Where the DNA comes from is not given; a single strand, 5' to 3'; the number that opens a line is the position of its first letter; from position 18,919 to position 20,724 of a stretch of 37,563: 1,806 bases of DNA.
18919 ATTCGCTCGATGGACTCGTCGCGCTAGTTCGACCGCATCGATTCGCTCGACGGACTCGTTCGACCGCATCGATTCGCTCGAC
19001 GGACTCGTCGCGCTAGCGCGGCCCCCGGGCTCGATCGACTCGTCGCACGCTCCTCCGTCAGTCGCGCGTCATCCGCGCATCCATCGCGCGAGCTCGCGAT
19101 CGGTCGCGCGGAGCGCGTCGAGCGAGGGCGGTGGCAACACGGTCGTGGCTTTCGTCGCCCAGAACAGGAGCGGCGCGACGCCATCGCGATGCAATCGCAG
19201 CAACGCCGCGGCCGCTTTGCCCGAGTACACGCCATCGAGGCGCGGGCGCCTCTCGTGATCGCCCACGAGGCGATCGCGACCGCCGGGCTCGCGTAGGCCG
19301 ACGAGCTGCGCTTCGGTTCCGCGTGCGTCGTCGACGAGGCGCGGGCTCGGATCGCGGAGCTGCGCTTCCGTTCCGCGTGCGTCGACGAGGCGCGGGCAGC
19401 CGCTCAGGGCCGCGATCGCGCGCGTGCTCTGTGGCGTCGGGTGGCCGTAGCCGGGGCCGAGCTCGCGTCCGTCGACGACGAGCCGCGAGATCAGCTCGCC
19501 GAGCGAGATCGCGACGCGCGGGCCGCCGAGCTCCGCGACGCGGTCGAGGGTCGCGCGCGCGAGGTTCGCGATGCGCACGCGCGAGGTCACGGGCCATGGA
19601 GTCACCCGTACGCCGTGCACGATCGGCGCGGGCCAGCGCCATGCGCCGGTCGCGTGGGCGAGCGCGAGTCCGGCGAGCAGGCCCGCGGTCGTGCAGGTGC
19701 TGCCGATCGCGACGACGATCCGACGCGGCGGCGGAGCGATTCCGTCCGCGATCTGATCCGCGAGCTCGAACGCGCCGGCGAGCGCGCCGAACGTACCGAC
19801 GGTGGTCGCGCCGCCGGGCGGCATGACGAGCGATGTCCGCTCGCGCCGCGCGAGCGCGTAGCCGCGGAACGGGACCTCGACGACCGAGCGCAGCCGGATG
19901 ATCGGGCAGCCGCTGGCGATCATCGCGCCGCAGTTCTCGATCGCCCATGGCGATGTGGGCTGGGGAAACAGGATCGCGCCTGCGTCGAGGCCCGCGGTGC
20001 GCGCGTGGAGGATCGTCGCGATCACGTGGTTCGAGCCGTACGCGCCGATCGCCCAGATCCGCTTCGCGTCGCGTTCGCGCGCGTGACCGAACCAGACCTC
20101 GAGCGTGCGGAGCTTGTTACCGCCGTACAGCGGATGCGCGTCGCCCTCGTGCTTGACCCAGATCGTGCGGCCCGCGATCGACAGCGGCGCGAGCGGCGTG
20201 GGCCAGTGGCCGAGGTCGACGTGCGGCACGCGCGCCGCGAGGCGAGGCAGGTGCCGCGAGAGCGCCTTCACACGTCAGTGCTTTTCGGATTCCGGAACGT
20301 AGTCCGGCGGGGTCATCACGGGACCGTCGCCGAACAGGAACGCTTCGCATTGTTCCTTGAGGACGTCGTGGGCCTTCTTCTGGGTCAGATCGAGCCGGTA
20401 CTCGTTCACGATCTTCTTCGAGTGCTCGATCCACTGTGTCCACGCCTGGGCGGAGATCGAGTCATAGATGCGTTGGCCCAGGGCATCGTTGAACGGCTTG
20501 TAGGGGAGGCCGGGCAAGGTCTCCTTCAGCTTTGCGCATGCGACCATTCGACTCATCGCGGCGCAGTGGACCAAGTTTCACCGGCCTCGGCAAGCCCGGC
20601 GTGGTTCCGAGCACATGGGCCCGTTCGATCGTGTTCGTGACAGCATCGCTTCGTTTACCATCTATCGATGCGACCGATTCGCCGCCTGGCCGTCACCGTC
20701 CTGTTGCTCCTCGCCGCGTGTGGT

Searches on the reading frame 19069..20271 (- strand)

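Call 68: search_protein_families(library=pfam, proteins=[window:19069-20271:-], max_evalue=1)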
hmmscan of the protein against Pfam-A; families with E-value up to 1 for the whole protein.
window:19069-20271:- (400 aa): 1 family
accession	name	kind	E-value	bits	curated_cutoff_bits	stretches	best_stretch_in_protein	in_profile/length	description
PF00291.31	PALP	-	8.6e-17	61.8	35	1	19-238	2-207/295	Pyridoxal-phosphate dependent enzyme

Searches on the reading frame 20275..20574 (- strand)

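Call 68: search_protein_families(library=pfam, proteins=[window:20275-20574:-], max_evalue=1)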
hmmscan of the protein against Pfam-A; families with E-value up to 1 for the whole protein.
window:20275-20574:- (99 aa): 1 family
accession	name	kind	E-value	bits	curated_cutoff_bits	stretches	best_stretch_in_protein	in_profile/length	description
PF04362.19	Iron_traffic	-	6.2e-31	106.5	27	1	7-94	1-87/88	Bacterial Fe(2+) trafficking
